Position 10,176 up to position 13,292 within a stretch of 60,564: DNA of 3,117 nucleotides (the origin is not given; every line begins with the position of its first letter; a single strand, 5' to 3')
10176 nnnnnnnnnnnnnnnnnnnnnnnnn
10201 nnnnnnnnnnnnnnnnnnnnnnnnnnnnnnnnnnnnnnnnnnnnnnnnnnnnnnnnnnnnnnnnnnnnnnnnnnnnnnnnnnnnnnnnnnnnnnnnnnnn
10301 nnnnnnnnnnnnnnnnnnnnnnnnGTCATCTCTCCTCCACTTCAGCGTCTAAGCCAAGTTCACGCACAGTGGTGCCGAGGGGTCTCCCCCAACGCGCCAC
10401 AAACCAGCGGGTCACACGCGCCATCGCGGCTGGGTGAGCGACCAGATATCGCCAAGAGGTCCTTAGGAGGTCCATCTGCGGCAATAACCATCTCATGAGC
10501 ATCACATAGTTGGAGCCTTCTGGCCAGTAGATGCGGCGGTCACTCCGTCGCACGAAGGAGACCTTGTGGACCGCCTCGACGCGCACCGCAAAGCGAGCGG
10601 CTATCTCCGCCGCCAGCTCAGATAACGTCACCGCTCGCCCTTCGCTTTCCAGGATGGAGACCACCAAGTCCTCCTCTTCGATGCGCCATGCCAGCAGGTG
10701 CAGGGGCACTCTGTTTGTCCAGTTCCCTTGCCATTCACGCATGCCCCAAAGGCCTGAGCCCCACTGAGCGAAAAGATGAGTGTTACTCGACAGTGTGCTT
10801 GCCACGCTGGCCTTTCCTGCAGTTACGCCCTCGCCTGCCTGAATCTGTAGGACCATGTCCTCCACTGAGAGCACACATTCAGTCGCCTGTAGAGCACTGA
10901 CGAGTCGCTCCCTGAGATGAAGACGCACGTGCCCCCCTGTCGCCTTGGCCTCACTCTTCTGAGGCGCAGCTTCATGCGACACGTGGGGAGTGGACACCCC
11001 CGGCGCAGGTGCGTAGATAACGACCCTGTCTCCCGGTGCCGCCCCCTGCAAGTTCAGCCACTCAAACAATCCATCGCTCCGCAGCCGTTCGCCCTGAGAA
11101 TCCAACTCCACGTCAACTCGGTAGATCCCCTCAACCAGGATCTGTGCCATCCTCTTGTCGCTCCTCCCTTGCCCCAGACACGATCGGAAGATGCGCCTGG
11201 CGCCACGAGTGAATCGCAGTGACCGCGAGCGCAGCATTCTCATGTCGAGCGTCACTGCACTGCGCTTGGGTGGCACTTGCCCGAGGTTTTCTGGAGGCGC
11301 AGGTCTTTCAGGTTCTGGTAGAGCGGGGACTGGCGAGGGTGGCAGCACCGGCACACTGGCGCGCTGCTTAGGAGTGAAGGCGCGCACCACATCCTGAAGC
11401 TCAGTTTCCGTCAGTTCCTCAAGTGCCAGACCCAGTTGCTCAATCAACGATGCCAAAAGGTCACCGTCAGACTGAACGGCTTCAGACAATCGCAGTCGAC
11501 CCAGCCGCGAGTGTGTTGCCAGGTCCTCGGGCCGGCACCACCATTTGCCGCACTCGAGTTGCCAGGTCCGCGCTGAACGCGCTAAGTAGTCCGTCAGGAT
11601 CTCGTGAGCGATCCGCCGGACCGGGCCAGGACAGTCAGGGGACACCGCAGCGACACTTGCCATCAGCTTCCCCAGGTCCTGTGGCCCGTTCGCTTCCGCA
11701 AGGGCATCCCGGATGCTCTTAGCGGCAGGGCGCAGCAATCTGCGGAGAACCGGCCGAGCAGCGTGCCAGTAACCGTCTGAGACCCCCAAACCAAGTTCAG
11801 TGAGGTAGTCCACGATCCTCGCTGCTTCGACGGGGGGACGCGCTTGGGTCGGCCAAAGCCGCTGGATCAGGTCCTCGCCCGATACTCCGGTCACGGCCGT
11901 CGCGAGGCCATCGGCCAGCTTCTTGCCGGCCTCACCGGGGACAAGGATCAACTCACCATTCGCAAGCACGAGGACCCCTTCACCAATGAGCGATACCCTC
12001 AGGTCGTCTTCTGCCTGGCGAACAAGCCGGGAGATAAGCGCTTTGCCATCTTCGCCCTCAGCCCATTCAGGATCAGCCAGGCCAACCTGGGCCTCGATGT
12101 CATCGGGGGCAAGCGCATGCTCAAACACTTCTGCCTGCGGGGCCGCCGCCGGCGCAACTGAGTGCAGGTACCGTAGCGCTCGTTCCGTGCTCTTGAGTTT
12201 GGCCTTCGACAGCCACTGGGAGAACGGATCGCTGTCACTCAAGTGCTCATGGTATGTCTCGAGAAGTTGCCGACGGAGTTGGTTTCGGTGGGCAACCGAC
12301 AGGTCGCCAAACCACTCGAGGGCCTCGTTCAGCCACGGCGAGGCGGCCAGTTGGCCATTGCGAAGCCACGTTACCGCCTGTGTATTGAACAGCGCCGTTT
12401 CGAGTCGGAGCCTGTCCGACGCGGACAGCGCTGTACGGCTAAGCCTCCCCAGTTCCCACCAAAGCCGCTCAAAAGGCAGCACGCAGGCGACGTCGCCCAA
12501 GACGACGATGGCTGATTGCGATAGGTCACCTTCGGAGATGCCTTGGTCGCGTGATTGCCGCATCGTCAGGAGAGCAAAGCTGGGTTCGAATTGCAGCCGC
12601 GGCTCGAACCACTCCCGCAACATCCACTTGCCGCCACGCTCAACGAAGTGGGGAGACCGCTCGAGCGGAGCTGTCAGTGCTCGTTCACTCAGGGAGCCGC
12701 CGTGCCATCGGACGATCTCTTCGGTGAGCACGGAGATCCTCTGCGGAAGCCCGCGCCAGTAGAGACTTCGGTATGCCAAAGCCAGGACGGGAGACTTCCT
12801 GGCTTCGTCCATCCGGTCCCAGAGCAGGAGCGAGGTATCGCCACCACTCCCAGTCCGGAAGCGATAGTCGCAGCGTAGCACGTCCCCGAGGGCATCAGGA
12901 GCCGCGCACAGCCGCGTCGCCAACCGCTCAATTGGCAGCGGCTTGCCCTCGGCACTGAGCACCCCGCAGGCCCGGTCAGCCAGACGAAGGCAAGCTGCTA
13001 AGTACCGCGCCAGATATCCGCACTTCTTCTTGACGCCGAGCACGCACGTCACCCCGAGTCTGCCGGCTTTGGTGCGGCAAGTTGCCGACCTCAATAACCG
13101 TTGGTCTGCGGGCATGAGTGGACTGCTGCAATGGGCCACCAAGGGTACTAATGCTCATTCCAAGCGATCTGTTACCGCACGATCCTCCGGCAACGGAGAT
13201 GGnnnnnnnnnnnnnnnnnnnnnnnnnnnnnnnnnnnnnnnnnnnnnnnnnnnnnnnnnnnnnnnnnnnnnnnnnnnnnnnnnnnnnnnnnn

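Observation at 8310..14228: HARE-HTH reader theme plus a shared B3-like barrel linking the 938-aa protein to the HerA ATPase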

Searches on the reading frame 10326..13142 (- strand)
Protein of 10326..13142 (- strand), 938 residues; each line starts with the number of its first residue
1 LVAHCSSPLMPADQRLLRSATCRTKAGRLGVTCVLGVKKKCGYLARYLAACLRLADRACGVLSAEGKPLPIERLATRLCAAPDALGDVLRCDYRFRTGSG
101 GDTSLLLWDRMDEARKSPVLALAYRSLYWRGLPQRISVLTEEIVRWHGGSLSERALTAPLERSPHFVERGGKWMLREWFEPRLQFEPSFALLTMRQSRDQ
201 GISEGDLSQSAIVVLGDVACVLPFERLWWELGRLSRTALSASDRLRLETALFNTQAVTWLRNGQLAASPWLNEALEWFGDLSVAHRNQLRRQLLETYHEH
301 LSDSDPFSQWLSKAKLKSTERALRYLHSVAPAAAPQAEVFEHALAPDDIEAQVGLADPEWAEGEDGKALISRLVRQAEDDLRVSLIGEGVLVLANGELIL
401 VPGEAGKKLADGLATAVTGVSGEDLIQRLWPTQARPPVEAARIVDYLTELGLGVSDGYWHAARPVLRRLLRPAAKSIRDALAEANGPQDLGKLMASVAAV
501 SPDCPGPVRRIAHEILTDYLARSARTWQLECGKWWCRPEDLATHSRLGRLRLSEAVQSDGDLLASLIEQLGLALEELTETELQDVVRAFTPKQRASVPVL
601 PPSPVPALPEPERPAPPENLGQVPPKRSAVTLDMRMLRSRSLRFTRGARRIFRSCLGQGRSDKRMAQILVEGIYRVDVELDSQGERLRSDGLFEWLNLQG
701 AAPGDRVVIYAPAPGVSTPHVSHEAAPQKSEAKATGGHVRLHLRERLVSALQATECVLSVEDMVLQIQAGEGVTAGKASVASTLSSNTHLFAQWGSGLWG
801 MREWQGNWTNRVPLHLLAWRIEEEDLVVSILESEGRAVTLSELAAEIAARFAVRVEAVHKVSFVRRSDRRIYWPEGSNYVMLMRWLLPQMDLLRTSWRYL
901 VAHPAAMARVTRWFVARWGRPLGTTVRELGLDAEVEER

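Call 3: search_protein_families(library=pfam, proteins=[window:10326-13142:-], max_evalue=0.01)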
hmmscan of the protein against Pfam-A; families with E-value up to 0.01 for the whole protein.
window:10326-13142:- (938 aa): 0 families

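Call 4: search_protein_families(library=padloc, proteins=[window:10326-13142:-], max_evalue=0.01)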
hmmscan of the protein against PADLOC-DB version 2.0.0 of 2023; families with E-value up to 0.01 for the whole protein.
window:10326-13142:- (938 aa): 1 family
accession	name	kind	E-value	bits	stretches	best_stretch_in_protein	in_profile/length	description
PDLC03376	MTase_II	-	0.0064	14.3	1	787-879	19-107/249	Type II methyltransferase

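Call 10: find_homologous_proteins(query=window:10326-13142:-, max_evalue=0.001)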
Query window:10326-13142:- (938 aa): 1 proteins with E <= 0.001 among 8000 candidates.
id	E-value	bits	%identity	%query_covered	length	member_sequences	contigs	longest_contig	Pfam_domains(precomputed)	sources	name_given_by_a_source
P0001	0.0e+0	2090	100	99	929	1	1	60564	-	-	-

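Call 31: search_protein_representatives(protein=window:10326-13142:-)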
Query: 938 residues. Proteins with E-value up to 0.001 (for the whole library): 55; up to 1e-10: 31; up to 1e-30: 12. The best 55 are listed.
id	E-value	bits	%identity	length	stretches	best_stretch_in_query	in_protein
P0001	0.0e+00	2089.8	100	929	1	10-938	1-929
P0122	4.2e-142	491.3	35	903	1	34-930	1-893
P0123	2.0e-134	465.9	38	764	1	36-797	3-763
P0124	3.6e-118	412.1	33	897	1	36-931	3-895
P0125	1.9e-88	313.7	36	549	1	405-935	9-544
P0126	7.6e-62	225.7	40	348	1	601-932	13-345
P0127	1.6e-48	181.6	30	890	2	311-931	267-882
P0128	3.6e-43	163.9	49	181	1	760-932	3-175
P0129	1.1e-41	159.0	28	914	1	35-871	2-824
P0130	4.0e-41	157.1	26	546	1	43-551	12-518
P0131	1.1e-38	149.0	41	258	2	774-931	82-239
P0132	3.9e-36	140.6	30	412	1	520-931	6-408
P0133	4.3e-25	104.1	34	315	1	643-872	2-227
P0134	3.0e-21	91.3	30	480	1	600-877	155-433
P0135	1.9e-18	82.1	31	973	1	664-878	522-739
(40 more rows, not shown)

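Call 32: predict_structure(protein=window:10326-13142:-)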
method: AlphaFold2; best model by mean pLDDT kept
length: 938 residues; sequences in the alignment: 1
mean_pLDDT: 36.4   pTM: 0.24
mean pLDDT of the five models: 36.4, 29.8, 28.9, 26.8, 26.6
residues with pLDDT >= 90: 0; 70-90: 0; 50-70: 38; < 50: 900
segments of 3 or more residues with pLDDT < 50: 1-247, 249-254, 256-358, 368-386, 388-402, 414-470, 472-474, 476-481, 483-485, 487-509, 515-615, 617-697, 699-900, 902-920, 928-931, 933-938
pLDDT, mean of each block of 10 residues (from residue 1): 32 39 36 34 40 43 40 35 32 27 28 34 34 31 32 32 32 33 28 31 36 35 42 41 45 46 39 40 43 46 41 39 35 32 33 41 51 45 42 41 52 46 38 36 40 38 42 49 47 45 45 49 39 36 34 35 38 38 36 29 31 37 31 31 35 38 38 29 29 36 37 36 35 24 22 22 22 26 26 29 30 28 28 34 38 30 26 31 34 45 46 46 52 46
secondary structure, 60 per line:
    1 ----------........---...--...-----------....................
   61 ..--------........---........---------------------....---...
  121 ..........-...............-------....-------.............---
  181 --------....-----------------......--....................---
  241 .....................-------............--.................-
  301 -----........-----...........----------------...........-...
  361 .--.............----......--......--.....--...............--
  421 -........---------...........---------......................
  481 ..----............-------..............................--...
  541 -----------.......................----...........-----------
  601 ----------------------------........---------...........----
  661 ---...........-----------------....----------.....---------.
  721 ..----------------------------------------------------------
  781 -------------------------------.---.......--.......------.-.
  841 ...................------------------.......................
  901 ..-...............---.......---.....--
elements in order (helices of 4 or more, strands of 3 or more residues): H11-18 E22-24 E27-29 H41-62 H71-78 H82-89 H111-114 H118-130 H132-146 H154-157 H165-177 E189-192 E210-215 E218-223 H224-237 H241-261 H269-280 H283-299 H306-313 H319-329 H346-356 H358-361 H364-376 E381-386 E389-394 E397-401 H404-418 H422-429 H439-449 H459-482 H487-498 H506-535 H552-574 H579-589 E629-633 H646-656 H664-674 H692-695 E706-710 E720-722 E816-822 E825-831 H840-859 H878-902 H904-918 H922-928 H932-936

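Call 34: find_homologous_proteins(query=A1, max_evalue=0.001)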
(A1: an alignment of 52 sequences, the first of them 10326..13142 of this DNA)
Query A1 (52 sequences) (938 aa, profile of the alignment): 1 proteins with E <= 0.001 among 8000 candidates.
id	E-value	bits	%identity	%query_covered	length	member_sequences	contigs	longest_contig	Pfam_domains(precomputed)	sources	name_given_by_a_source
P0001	1.7e-107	379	100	99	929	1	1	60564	-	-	-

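Call 37: search_protein_families(library=pfam, alignment_id=A1, max_evalue=1)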
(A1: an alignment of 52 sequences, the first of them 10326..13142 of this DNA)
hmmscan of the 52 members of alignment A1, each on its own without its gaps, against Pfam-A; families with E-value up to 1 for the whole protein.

A. member 1, window:10326-13142:- (938 aa): 1 family
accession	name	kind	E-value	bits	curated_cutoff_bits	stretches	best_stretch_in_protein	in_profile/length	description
PF05066.19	HARE-HTH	-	0.14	13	25.9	0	777-804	41-71/71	HB1, ASXL, restriction endonuclease HTH domain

B. families by the number of members that match (of 52 scanned): 159 families (the first 25 are shown)
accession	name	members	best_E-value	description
PF05066.19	HARE-HTH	39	1.2e-12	HB1, ASXL, restriction endonuclease HTH domain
PF16007.11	DUF4777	19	0.00043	Domain of unknown function (DUF4777)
PF23159.1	WH_Rok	9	0.0019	Repressor Rok winged helix domain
PF07889.17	DUF1664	7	0.051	Protein of unknown function (DUF1664)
PF20990.2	DUF2207_C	6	0.02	Predicted membrane protein (DUF2207) C-terminal domain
PF10473.14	CENP-F_leu_zip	5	0.00091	Leucine-rich repeats of kinetochore protein Cenp-F/LEK1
PF11932.13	DUF3450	5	0.0091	Protein of unknown function (DUF3450)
PF25762.1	HAUS1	4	0.0038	HAUS augmin-like complex subunit 1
PF06160.17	EzrA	4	0.021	Septation ring formation regulator, EzrA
PF01920.25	Prefoldin_2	3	0.0028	Prefoldin subunit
PF17675.6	APG6_N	3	0.015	Apg6 coiled-coil region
PF03961.19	FapA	3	0.021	Flagellar Assembly Protein A beta solenoid domain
PF18595.6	Nuf2_DHR10-like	3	0.023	Nuf2, DHR10-like domain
PF04014.23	MazE_antitoxin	3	0.026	Antidote-toxin recognition MazE, bacterial antitoxin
PF10046.14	BLOC1_2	3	0.038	Biogenesis of lysosome-related organelles complex-1 subunit 2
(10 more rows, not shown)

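Call 51: predict_structure(alignment_id=A1)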
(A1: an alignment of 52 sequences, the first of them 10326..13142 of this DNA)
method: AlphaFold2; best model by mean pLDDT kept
length: 938 residues; sequences in the alignment: 52
mean_pLDDT: 83.7   pTM: 0.54
mean pLDDT of the five models: 83.7, 81.9, 80.6, 78.0, 68.6
residues with pLDDT >= 90: 450; 70-90: 372; 50-70: 42; < 50: 74
segments of 3 or more residues with pLDDT < 50: 1-31, 596-621, 729-738, 933-938
pLDDT, mean of each block of 10 residues (from residue 1): 36 43 41 74 94 96 94 96 93 89 91 85 92 95 91 96 94 92 76 71 78 90 90 84 91 94 94 94 87 83 70 79 85 85 84 78 79 78 79 83 80 88 87 73 81 91 89 91 93 86 91 92 93 94 88 76 90 93 92 57 29 33 83 96 94 77 80 90 89 94 95 87 75 40 91 94 92 87 93 90 89 89 94 95 95 92 89 91 79 81 92 93 79 44
secondary structure, 60 per line:
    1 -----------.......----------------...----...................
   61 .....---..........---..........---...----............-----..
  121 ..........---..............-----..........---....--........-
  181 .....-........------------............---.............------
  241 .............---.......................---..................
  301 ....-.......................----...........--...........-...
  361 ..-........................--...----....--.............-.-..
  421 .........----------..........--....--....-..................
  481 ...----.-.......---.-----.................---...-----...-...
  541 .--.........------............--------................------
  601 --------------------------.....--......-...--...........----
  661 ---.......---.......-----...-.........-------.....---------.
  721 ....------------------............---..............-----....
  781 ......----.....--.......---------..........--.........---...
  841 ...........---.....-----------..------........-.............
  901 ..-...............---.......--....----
elements in order (helices of 4 or more, strands of 3 or more residues): H12-18 E35-37 H42-65 H71-78 H82-91 E95-97 E102-105 H106-113 H119-130 H136-147 H153-162 E166-169 E172-175 H176-179 H181-185 H187-191 E192-194 H207-218 H224-234 H241-253 E257-260 E264-267 H268-279 H283-304 H306-328 E333-335 H336-343 H346-356 H358-362 H364-387 E390-392 E397-400 H403-415 E419-421 H422-429 H440-449 E452-455 E458-461 H463-483 H490-496 H506-522 E526-528 E534-536 H538-541 H544-552 H559-570 H579-594 E627-631 H634-639 E641-643 H646-656 E664-670 E674-680 E686-688 H690-698 E706-710 E720-724 H743-754 H760-771 H777-786 E791-795 E798-801 H814-823 H826-834 H840-851 H855-859 E879-882 H883-886 H888-902 H904-918 H922-928 H931-934

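Call 54: fold_search(model_id=the predicted structure, library=pdb)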
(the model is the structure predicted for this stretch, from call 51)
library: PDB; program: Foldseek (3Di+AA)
matches with E <= 10: 450; with E <= 0.001: 0
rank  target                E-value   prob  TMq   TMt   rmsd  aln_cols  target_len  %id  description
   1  8b9x_A                4.3e-03  1.00  0.13  0.32  10.0       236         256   16  Chimeric protein of human UFM1 E3 ligase, UFL1, and DDRGK1 (released 2023-10-25)
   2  8b9x_B                8.9e-03  0.99  0.13  0.32   9.9       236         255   16  Chimeric protein of human UFM1 E3 ligase, UFL1, and DDRGK1 (released 2023-10-25)
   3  6sdg_A                2.2e-02  1.00  0.10  0.27   8.3       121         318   16  Crystal structure of the DNA binding domain of M. polymorpha Auxin Response Factor 2 (MpARF2) in complex with High Aff (released 2020-04-08)
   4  5okc_A                2.3e-02  0.69  0.09  0.16  17.6       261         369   10  Crystal structure of the Ctf18-1-8 module from Ctf18-RFC (released 2017-12-20)
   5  2uwm_B                3.9e-02  0.96  0.09  0.31  15.7       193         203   14  C-TERMINAL DOMAIN(WH2-WH4) OF ELONGATION FACTOR SELB IN COMPLEX WITH SECIS RNA (released 2007-05-08)
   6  8oj1_A                4.3e-02  1.00  0.10  0.28   3.4       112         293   13  Crystal structure of the DNA binding domain of M. polymorpha Auxin Response Factor 2 (MpARF2) in complex with High Aff (released 2024-04-03)
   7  5msn_D                4.7e-02  0.63  0.07  0.19  15.3       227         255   13  Structure of the Dcc1 Protein (released 2017-02-15)
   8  6ycq_B                5.4e-02  1.00  0.09  0.24  11.0       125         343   12  Crystal structure of the DNA binding domain of Arabidopsis thaliana Auxin Response Factor 1 (AtARF1) in complex with H (released 2020-09-09)
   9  6ycq_A                6.5e-02  1.00  0.09  0.24  10.7       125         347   12  Crystal structure of the DNA binding domain of Arabidopsis thaliana Auxin Response Factor 1 (AtARF1) in complex with H (released 2020-09-09)
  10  8qfc_B                6.5e-02  0.69  0.13  0.18  34.2       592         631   12  UFL1 E3 ligase bound 60S ribosome (released 2024-02-21)
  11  7et6_D                7.4e-02  1.00  0.09  0.60   4.7       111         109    9  Crystal structure of Arabidopsis TEM1 B3-DNA complex (released 2021-09-15)
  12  4ldu                  7.8e-02  1.00  0.10  0.25   5.8       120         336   13  Crystal structure of the DNA binding domain of Arabidopsis thaliana auxin response factor 5 (released 2014-02-12)
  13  5os9_B                9.3e-02  1.00  0.10  0.67   4.1       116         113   12  Structure of the B3 DNA-Binding Domain of NGA1 (released 2018-09-05)
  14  2ply_B                9.8e-02  0.75  0.09  0.31  14.2       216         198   18  Structure of the mRNA binding fragment of elongation factor SelB in complex with SECIS RNA. (released 2007-11-06)
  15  6s2e_B                9.8e-02  0.57  0.08  0.15  15.4       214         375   14  Cryo-EM structure of Ctf18-1-8 in complex with the catalytic domain of DNA polymerase epsilon (released 2020-07-08)
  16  6c5d_B                1.0e-01  1.00  0.09  0.52   4.3       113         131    8  N-terminal domain of Helicobacter pylori LlaJI.R1 (released 2018-06-27)
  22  1yel_MODEL_1_A        1.2e-01  1.00  0.09  0.61   3.9       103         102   10  Structure of the hypothetical Arabidopsis thaliana protein At1g16640.1 (released 2005-01-18)
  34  6c5d_A                2.3e-01  0.99  0.09  0.54   4.9       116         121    9  N-terminal domain of Helicobacter pylori LlaJI.R1 (released 2018-06-27)
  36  7et6_A                2.7e-01  1.00  0.09  0.71   3.2       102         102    7  Crystal structure of Arabidopsis TEM1 B3-DNA complex (released 2021-09-15)
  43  5os9_A                3.4e-01  1.00  0.10  0.64   4.3       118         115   12  Structure of the B3 DNA-Binding Domain of NGA1 (released 2018-09-05)
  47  4i1k_A                3.7e-01  0.99  0.09  0.57   4.8       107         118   15  Crystal Structure of VRN1 (Residues 208-341) (released 2012-12-19)
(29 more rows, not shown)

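Call 63: search_protein_families(library=ncbifam, proteins=[window:10326-13142:-], max_evalue=0.01)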
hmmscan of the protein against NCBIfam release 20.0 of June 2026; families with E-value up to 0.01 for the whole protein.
window:10326-13142:- (938 aa): 0 families
